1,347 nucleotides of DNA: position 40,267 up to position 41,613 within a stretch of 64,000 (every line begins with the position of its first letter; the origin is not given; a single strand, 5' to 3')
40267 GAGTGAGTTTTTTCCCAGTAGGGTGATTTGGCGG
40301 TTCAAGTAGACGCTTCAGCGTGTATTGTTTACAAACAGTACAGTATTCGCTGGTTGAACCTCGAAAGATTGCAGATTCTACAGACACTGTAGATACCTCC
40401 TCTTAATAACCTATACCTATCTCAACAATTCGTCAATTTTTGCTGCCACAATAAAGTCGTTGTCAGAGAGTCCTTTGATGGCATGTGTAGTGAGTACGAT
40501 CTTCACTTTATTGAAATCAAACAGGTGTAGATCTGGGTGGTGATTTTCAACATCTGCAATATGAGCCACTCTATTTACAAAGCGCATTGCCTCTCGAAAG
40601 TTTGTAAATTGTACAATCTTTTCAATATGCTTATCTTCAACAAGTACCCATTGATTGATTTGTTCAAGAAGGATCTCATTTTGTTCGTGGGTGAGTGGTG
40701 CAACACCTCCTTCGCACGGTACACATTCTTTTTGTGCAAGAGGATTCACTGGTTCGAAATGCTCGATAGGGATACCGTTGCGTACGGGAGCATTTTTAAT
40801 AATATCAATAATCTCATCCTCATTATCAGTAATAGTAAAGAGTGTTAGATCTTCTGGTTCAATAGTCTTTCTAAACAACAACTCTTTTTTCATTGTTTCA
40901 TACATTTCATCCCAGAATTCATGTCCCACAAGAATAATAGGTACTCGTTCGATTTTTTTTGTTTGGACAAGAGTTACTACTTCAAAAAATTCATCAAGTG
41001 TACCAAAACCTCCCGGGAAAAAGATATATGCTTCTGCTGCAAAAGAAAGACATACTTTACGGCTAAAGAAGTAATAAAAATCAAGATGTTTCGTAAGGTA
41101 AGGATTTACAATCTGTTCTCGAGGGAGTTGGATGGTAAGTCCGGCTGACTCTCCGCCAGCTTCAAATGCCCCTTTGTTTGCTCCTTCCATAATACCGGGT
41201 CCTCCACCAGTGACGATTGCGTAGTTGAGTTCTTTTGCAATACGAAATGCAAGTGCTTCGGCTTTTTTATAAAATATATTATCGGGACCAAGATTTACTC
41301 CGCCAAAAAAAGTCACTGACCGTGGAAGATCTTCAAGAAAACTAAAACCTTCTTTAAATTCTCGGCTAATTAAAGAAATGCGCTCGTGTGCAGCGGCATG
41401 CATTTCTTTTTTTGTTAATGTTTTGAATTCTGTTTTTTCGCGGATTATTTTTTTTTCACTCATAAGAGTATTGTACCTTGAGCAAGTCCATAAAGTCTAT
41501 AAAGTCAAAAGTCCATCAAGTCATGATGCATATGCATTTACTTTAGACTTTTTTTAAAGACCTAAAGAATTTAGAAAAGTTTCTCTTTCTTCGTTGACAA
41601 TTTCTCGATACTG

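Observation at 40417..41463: LOG-family phosphoribohydrolase fused to a pterin-4a-carbinolamine dehydratase (PCD/DCoH) domain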

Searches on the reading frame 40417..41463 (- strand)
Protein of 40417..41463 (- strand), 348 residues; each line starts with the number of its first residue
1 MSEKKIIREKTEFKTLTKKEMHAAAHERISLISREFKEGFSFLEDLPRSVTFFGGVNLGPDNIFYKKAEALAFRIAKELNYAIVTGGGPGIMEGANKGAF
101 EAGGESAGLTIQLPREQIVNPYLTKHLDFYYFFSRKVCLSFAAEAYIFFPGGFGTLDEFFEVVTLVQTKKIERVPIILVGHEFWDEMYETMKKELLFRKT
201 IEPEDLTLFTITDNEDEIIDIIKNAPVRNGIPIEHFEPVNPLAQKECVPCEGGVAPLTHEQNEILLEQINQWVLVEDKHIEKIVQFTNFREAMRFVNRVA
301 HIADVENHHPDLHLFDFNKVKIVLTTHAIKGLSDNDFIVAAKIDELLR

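Call 3: search_protein_families(library=pfam, proteins=[window:40417-41463:-], max_evalue=0.01)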
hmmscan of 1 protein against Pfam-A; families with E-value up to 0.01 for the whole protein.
window:40417-41463:- (348 aa): 3 families
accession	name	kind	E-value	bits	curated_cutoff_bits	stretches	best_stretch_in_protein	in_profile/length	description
PF03641.19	Lysine_decarbox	-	7.5e-29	101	27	1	92-220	1-129/131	Possible lysine decarboxylase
PF01329.24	Pterin_4a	-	3.9e-27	94.6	26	1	256-346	2-91/91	Pterin 4 alpha carbinolamine dehydratase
PF18306.6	LDcluster4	-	3.3e-10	40.2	26.3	1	65-163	18-114/151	SLOG cluster4 family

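Call 4: search_protein_families(library=ncbifam, proteins=[window:40417-41463:-], max_evalue=0.01)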
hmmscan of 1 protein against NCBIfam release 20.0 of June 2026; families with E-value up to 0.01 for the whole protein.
window:40417-41463:- (348 aa): 9 families
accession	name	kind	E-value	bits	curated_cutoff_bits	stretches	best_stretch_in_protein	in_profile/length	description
TIGR00730.1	TIGR00730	subfamily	5.8e-37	127.1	96.35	1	49-224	2-177/178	TIGR00730 family Rossman fold protein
NF002019.0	PRK00823.1-4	equivalog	5.5e-32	110.3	137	1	239-347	4-112/116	4a-hydroxytetrahydrobiopterin dehydratase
NF002016.0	PRK00823.1-1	equivalog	3.5e-26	91.5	133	1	241-347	3-111/113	4a-hydroxytetrahydrobiopterin dehydratase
NF002017.0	PRK00823.1-2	equivalog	5.6e-20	71.2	80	1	256-346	4-92/94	4a-hydroxytetrahydrobiopterin dehydratase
NF002018.0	PRK00823.1-3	equivalog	1.9e-19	69.5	108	1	257-347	6-96/98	4a-hydroxytetrahydrobiopterin dehydratase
NF002020.0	PRK00823.1-5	equivalog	2.2e-17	63.2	146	1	255-345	13-103/111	4a-hydroxytetrahydrobiopterin dehydratase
TIGR00725.1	TIGR00725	hypoth_equivalog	1.2e-08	34.5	106.9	1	51-165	5-114/159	TIGR00725 family protein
NF038390.1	Nsidase_PpnN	equivalog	9.9e-07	27.8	450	1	143-211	246-314/450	nucleotide 5'-monophosphate nucleosidase PpnN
NF058542.1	CtkRMPhLog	equivalog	4.8e-05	23.4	300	1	80-179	32-132/177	cytokinin riboside 5'-monophosphate phosphoribohydrolase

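Call 5: search_solved_structures(query=window:40417-41463:-, max_evalue=0.001, show_alignments=2)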
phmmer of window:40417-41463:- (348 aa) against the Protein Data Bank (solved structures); distinct sequences matched with E-value up to 0.001: 24.
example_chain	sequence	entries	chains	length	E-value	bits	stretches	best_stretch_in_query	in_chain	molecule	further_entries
5wq3_A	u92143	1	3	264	1.6e-49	172.3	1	27-226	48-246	Cytokinin riboside 5'-monophosphate phosphoribohydrolase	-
5zi9_A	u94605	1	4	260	2.1e-47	165.4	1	28-224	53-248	Cytokinin riboside 5'-monophosphate phosphoribohydrolase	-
1wek_A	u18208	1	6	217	8.7e-47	163.3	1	21-224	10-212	hypothetical protein TT1465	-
9us2_A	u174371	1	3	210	2.6e-40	142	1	48-222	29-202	Cytokinin riboside 5'-monophosphate phosphoribohydrolase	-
5zbj_A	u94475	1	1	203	3.7e-11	46.2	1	48-186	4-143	Putative cytokinin riboside 5'-monophosphate phosphoribohydrolase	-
2ebb_A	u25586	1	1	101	4.5e-11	45.9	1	257-346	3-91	Pterin-4-alpha-carbinolamine dehydratase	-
1t35_A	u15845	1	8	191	5.6e-11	45.6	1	49-224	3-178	HYPOTHETICAL PROTEIN YVDD, Putative Lysine Decarboxylase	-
5its_A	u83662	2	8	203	1.2e-10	44.5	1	48-193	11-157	Cytokinin riboside 5'-monophosphate phosphoribohydrolase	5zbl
5zbk_A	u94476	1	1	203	2.5e-10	43.4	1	48-186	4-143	Putative cytokinin riboside 5'-monophosphate phosphoribohydrolase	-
2v6s_A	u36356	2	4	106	7.4e-10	41.9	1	267-345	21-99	PTERIN-4A-CARBINOLAMINE DEHYDRATASE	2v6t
2v6u_A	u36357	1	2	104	8.7e-10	41.7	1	267-345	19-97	PTERIN-4A-CARBINOLAMINE DEHYDRATASE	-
1uso_A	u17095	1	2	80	3.7e-09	39.6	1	277-347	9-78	HEPATOCYTE NUCLEAR FACTOR 1-ALPHA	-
1usm_A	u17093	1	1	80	4.8e-09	39.2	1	278-347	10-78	HEPATOCYTE NUCLEAR FACTOR 1-ALPHA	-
1ru0_A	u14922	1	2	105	6.2e-08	35.6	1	272-344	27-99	DcoH-like protein DCoHm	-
4wil_A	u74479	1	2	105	8.5e-08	35.1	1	272-344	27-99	Pterin-4-alpha-carbinolamine dehydratase 2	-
1dch_A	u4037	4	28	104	4e-07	32.9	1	271-345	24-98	DCOH (DIMERIZATION COFACTOR OF HNF-1) | DCOH | DIMERIZATION COFACTOR OF HEPATOCYTE NUCLEAR FACTOR 1-ALPHA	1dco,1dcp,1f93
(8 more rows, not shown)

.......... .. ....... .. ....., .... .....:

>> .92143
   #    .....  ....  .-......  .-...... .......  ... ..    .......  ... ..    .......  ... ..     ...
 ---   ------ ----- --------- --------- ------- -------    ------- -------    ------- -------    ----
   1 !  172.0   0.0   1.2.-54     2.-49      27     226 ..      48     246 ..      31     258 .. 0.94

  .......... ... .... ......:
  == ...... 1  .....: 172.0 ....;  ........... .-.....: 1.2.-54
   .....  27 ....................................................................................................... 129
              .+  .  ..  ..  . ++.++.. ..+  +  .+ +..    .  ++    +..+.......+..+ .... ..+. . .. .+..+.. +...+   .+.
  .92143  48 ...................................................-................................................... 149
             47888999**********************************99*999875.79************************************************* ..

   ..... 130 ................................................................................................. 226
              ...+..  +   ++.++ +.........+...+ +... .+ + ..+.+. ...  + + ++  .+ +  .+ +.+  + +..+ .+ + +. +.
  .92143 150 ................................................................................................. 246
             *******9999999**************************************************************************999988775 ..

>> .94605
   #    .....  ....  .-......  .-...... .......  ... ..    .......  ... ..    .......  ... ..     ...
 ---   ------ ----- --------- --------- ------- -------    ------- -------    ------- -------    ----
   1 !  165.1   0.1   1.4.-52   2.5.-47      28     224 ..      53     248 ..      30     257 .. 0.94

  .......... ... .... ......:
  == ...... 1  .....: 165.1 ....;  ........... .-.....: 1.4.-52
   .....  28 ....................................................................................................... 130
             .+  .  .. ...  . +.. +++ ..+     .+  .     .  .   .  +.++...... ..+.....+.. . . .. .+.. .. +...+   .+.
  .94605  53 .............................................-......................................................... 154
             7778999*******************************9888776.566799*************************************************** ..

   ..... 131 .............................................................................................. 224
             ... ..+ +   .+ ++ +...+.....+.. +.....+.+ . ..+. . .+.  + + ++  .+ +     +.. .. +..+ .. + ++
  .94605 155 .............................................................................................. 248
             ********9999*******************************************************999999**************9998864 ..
